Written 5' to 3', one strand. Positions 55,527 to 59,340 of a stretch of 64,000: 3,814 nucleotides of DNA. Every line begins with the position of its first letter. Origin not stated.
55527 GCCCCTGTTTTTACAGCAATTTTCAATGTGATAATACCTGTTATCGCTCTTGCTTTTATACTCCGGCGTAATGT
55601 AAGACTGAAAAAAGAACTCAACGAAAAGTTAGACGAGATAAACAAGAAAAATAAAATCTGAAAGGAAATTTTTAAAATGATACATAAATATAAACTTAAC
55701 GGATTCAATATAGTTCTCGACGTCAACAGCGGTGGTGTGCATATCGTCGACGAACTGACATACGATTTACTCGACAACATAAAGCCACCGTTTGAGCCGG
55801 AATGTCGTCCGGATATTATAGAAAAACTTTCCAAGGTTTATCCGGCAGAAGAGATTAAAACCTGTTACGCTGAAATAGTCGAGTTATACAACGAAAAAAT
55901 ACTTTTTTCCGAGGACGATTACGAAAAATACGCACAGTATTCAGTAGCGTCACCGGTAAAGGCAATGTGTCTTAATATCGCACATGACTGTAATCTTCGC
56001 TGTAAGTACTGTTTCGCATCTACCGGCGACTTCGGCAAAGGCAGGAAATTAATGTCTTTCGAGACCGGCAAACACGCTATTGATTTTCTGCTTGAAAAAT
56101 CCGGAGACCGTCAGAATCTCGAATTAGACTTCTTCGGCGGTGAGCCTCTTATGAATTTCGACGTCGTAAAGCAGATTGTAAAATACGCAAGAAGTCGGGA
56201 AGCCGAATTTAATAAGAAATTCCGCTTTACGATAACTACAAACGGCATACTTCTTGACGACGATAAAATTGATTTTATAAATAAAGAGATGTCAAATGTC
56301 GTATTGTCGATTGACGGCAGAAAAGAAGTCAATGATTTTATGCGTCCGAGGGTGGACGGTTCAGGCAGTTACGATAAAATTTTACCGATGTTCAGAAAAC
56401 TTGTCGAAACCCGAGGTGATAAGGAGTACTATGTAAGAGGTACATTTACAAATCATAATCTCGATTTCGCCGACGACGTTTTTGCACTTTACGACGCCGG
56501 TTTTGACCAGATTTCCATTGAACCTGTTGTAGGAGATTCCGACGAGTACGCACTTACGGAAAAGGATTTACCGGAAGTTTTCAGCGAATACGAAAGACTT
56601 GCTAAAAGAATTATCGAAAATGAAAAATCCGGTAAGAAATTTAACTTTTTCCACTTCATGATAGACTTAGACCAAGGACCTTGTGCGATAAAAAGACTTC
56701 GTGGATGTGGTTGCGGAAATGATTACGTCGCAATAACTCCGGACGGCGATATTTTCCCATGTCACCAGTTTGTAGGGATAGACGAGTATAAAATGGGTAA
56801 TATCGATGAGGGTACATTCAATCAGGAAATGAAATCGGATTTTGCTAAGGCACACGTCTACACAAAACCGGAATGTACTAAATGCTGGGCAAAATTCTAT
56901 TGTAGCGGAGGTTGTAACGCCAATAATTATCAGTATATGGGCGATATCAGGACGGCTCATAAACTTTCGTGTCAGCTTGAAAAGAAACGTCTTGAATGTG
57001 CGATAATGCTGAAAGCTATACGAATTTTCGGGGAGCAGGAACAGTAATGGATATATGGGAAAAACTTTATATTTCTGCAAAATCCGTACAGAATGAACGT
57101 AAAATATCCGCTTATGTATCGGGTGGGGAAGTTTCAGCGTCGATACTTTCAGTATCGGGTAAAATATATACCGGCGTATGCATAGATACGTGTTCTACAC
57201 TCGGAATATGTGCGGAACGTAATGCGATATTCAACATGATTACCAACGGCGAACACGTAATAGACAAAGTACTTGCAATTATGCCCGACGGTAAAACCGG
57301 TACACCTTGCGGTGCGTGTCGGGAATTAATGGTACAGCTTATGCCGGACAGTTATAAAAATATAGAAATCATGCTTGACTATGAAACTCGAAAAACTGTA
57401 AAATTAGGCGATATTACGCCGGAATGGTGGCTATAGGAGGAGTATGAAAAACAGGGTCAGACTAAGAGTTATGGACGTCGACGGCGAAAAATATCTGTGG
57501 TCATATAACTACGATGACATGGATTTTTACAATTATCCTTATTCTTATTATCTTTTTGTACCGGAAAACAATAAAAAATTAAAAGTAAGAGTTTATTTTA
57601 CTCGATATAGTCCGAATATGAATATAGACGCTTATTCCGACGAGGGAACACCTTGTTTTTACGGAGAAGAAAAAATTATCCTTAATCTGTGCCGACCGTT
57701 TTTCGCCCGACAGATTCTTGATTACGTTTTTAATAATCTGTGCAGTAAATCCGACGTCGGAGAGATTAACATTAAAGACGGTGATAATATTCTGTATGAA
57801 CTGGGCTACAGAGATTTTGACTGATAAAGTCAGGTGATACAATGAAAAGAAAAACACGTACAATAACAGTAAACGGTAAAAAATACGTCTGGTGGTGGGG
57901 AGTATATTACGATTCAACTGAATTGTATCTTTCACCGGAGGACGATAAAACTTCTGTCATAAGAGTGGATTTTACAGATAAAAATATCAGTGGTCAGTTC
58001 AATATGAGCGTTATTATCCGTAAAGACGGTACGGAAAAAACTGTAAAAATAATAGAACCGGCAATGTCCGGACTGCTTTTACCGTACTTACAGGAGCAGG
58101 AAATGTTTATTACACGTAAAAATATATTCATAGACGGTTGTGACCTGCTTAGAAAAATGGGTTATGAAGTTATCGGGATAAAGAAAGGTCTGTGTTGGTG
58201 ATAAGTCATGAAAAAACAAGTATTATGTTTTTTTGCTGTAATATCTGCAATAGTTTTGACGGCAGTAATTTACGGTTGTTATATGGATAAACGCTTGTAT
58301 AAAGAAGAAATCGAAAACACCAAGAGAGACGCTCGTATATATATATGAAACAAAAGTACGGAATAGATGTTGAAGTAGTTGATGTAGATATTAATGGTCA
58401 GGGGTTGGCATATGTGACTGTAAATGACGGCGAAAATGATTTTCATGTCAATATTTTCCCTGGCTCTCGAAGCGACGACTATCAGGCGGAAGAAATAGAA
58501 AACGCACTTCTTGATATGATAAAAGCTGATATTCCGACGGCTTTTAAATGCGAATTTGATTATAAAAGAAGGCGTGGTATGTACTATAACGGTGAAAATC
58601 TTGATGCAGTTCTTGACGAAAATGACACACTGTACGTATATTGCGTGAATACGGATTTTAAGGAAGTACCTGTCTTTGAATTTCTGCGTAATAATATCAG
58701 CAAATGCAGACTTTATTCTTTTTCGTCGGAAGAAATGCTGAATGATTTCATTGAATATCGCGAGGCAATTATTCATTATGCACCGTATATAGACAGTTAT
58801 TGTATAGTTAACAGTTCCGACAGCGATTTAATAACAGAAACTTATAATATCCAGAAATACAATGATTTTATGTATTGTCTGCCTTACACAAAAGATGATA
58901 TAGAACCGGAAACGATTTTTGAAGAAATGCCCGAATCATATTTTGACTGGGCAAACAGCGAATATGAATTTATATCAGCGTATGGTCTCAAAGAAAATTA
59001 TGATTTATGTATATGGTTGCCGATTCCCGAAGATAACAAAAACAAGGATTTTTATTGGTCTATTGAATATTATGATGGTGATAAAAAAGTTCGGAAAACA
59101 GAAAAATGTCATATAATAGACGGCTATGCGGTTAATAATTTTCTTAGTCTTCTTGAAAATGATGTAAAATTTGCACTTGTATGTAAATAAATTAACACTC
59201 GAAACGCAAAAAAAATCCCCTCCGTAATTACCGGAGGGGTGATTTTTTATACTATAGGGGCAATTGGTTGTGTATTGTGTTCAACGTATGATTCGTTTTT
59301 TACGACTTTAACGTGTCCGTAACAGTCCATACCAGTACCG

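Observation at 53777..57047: SCIFF precursor and its radical-SAM maturase are split by an inserted zinc-ribbon-TIR-transmembrane gene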

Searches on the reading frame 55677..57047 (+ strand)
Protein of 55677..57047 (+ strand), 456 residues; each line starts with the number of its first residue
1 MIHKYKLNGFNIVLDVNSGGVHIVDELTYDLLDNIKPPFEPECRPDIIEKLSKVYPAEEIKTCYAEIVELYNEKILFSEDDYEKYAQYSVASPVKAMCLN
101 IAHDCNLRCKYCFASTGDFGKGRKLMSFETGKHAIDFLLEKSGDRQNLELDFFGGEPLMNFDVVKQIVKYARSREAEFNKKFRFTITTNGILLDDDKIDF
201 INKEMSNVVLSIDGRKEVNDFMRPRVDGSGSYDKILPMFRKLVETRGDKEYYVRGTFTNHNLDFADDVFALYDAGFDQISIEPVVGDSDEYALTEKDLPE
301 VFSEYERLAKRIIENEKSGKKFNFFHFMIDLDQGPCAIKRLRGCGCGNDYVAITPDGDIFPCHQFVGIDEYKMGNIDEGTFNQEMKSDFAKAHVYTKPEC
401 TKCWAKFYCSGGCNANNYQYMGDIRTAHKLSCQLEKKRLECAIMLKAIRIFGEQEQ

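Call 3: search_protein_families(library=pfam, proteins=[window:55677-57047:+], max_evalue=1)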
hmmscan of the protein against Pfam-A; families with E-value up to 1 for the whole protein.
window:55677-57047:+ (456 aa): 4 families
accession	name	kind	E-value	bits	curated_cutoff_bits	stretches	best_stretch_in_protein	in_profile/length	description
PF04055.27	Radical_SAM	-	2.1e-16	60.9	29.5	1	100-245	2-139/166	Radical SAM superfamily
PF13353.11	Fer4_12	-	1.7e-12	48.3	22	1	100-231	10-131/137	4Fe-4S single cluster domain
PF13186.11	SPASM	-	2.6e-07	31.3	21.5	1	344-404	1-67/67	Iron-sulfur cluster-binding domain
PF25078.1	DUF7801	-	0.18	12.4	33.2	1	292-323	98-129/155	Domain of unknown function (DUF7801)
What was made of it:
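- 55677..57047 (+): scfB, the radical SAM/SPASM SCIFF maturase. Call 3: Radical_SAM, Fer4_12 and SPASM domains.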

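Call 4: search_protein_families(library=ncbifam, proteins=[window:55677-57047:+], max_evalue=1)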
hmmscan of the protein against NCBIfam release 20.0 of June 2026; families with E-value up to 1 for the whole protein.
window:55677-57047:+ (456 aa): 80 families (the best 25 are shown)
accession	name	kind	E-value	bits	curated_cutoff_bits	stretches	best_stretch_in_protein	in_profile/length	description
TIGR03974.1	rSAM_six_Cys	equivalog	1.6e-217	722.8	425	1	2-447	1-450/451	thioether cross-link-forming SCIFF peptide maturase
NF040492.1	not_ScfB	exception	3.1e-176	586.7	855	1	2-447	4-449/450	ScfB-related radical SAM/SPASM orphan maturase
NF047865.1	rSAM_PapB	equivalog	9.7e-85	284.7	340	1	94-425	2-328/330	PapB family radical SAM/SPASM ranthipeptide maturase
TIGR04064.1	rSAM_nif11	equivalog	1.6e-84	284.3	518.7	1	3-444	5-431/459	nif11-like peptide radical SAM maturase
TIGR03906.1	quino_hemo_SAM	equivalog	8e-79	265.4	453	1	2-437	3-438/467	quinohemoprotein amine dehydrogenase maturation protein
TIGR04068.1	rSAM_ocin_clost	equivalog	6.4e-51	173.7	500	2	2-254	2-242/462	Cys-rich peptide radical SAM maturase CcpM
TIGR03978.1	rSAM_paired_1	equivalog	3.4e-42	144.8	370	1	101-437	89-442/466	His-Xaa-Ser system radical SAM maturase HxsB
TIGR04115.1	rSAM_Cxxx_rpt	equivalog_domain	2.2e-39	136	350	1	95-439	2-353/359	radical SAM peptide maturase, CXXX-repeat target family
TIGR03942.1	sulfatase_rSAM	equivalog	8.7e-37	127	349.45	1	100-433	6-344/363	anaerobic sulfatase maturase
NF041298.1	rSAM_mat_DynA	equivalog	2.9e-35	121.9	450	1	102-428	8-336/356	dynobactin maturation radical SAM/SPASM protein DynA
TIGR04163.1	rSAM_cobopep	equivalog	7.4e-35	120.5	375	1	89-446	58-419/428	peptide-modifying radical SAM enzyme CbpB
NF035951.1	rSAM_RumMC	equivalog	1.8e-34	119.3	720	2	13-249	28-266/510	RumMC family radical SAM sactipeptide maturase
NF038107.1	rSAM_NF038107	equivalog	5.5e-33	114.4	600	1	50-423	33-410/444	Cys-every-fifth radical SAM/SPASM peptide maturase CefB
TIGR04280.1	geopep_mat_rSAM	hypoth_equivalog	8.6e-33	113.9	400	2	97-243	86-231/428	geopeptide radical SAM maturase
TIGR04084.1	rSAM_AF0577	subfamily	8.1e-29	100.6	225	1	103-437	5-308/347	TIGR04084 family radical SAM/SPASM domain-containing protein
TIGR04085.1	rSAM_more_4Fe4S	domain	6.6e-20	71.3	27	1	344-432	1-93/93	SPASM domain-containing protein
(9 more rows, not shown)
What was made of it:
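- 55677..57047 (+): Call 4: TIGR03974 722.8 bits (cut-off 425).
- On ScfB maturase (TIGR03974): NF040492 scores 586.7 bits, below its cut-off of 855 (call 4).
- Checked: It stays below the not_ScfB exception cut-off (call 4).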

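Call 16: find_related_loci(query=window:55677-57047:+, collection=genome_contigs, flank=4000)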
Query window:55677-57047:+ (456 aa) in genome_contigs; peptide patterns used: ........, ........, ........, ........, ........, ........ (x = any residue, [..] = any of these).
600 stretches matched a pattern (row limit reached: there are more); 570 encode a relative of the query (tblastn E <= 1e-3); the best 80 are kept; 80 distinct loci.
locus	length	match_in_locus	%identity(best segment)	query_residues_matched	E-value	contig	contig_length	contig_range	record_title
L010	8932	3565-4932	98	1-456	0e+0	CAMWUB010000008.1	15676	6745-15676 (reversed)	MAG TPA_asm: uncultured Ruminococcus sp. isolate SRR14411279_bin.3_metawrap_v1.3_MAG genome assembly, contig: NODE.198_l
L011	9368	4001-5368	98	1-456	0e+0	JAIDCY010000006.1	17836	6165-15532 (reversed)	MAG: Ruminococcus sp. isolate SC0309_S10_5 SC0309_S10_5_contig_6, whole genome shotgun sequence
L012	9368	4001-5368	92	1-456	0e+0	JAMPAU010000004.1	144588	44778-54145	MAG: Ruminococcus flavefaciens isolate NALB_7813_7 Scaffold_#4__SCF_004___144588_bp, whole genome shotgun sequence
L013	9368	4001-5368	92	1-456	0e+0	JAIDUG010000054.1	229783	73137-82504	MAG: Ruminococcus sp. isolate SC0367_S14_6 SC0367_S14_6_contig_54, whole genome shotgun sequence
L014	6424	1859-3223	92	1-455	0e+0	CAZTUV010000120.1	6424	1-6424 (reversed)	MAG TPA_asm: uncultured Alistipes sp. isolate SRP350583_co1_570 genome assembly, contig: NODE_18984_length_6424_cov_12.2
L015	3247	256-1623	92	1-456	0e+0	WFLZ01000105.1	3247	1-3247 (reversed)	MAG: Clostridia bacterium isolate MAG226 MERGED_2-3-ACAGTG-L002-merged_501291, whole genome shotgun sequence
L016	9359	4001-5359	88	1-453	0e+0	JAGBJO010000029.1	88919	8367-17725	MAG: Ruminococcus sp. isolate RGIG9177 Water_deer_Reticulum.Co__c350582, whole genome shotgun sequence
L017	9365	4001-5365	88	1-455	0e+0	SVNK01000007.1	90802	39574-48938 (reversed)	MAG: Ruminococcus sp. isolate SIG537 NODE_1239_length_90802_cov_9.961676, whole genome shotgun sequence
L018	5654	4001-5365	87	1-455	0e+0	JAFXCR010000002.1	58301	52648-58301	MAG: Ruminococcus sp. isolate RGIG6295 Sheep_Rectum-3__c121047, whole genome shotgun sequence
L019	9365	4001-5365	87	1-455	0e+0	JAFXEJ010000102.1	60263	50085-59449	MAG: Ruminococcus sp. isolate RGIG6339 Sheep_Rectum-4__c582756, whole genome shotgun sequence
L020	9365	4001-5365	87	1-455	0e+0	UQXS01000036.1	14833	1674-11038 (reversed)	uncultured Ruminococcus sp. isolate UMGS739 genome assembly, contig: NODE_1733_length_14833_cov_4.392408, whole genome s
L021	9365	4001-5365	86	1-455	0e+0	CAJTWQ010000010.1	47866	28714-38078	MAG TPA_asm: uncultured Ruminococcus sp. isolate MGBC117829 genome assembly, contig: MGBC117829.10, whole genome shotgun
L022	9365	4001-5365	86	1-455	0e+0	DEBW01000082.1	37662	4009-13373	MAG TPA_asm: Ruminococcus flavefaciens isolate UBA2946 UBA2946_contig_1374, whole genome shotgun sequence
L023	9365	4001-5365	86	1-455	0e+0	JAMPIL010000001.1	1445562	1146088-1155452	MAG: Ruminococcus flavefaciens isolate NALB_7963_3 Scaffold_#1__SCF_001__1444862_bp, whole genome shotgun sequence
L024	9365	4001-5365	86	1-455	0e+0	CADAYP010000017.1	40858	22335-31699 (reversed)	MAG: Ruminococcus flavefaciens isolate RUG13743 genome assembly, contig: RUG13743_asm_17, whole genome shotgun sequence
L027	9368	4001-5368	86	1-456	0e+0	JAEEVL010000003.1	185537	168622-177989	MAG: Ruminococcus sp. isolate Tb.RUG.452 NODE_109_length_185537_cov_2.392848, whole genome shotgun sequence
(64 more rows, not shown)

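Call 32: search_protein_families(library=pfam, proteins=[L027:3144-3974:+], max_evalue=0.1)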
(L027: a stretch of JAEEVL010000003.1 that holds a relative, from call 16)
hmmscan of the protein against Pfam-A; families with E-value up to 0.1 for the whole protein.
L027:3144-3974:+ (277 aa): 3 families
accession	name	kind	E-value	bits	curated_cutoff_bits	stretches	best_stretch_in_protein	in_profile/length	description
PF21196.3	PcrA_UvrD_tudor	-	0.00047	20.4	23.9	1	231-274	1-48/48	PcrA/UvrD tudor domain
PF15877.10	TMEM232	-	0.014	14.8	27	1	41-108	205-271/452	Transmembrane protein family 232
PF12073.14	DUF3553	-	0.038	14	20.3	1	234-274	6-49/50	Protein of unknown function (DUF3553)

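Call 61: search_protein_families(library=padloc, proteins=[L027:3144-3974:+], max_evalue=0.1)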
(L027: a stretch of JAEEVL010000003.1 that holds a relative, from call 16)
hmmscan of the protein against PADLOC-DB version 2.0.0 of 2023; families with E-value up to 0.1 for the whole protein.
L027:3144-3974:+ (277 aa): 1 family
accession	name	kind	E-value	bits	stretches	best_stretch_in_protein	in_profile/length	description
PDLC02870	DpdF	-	0.052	10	1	227-268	482-523/534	DpdF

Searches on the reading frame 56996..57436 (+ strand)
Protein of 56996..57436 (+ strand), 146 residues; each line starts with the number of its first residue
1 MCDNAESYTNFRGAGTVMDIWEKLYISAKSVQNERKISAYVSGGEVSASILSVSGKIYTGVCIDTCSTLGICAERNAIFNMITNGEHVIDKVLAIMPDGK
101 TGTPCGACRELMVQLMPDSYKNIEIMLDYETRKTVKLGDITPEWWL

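Call 32: search_protein_families(library=pfam, proteins=[window:56996-57436:+], max_evalue=0.1)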
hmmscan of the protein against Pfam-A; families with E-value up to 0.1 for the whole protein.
window:56996-57436:+ (146 aa): 1 family
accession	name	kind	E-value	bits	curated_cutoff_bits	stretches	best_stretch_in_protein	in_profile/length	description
PF00383.29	dCMP_cyt_deam_1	-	6.9e-09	36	25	1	38-115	19-93/102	Cytidine and deoxycytidylate deaminase zinc-binding region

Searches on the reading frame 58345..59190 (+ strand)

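Call 32: search_protein_families(library=pfam, proteins=[window:58345-59190:+], max_evalue=0.1)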
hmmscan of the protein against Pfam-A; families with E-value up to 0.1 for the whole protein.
window:58345-59190:+ (281 aa): 1 family
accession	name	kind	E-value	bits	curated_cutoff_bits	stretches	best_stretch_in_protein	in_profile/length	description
PF20422.3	DHR-2_Lobe_B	-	0.066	13.7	26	0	142-193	18-63/77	DHR-2, Lobe B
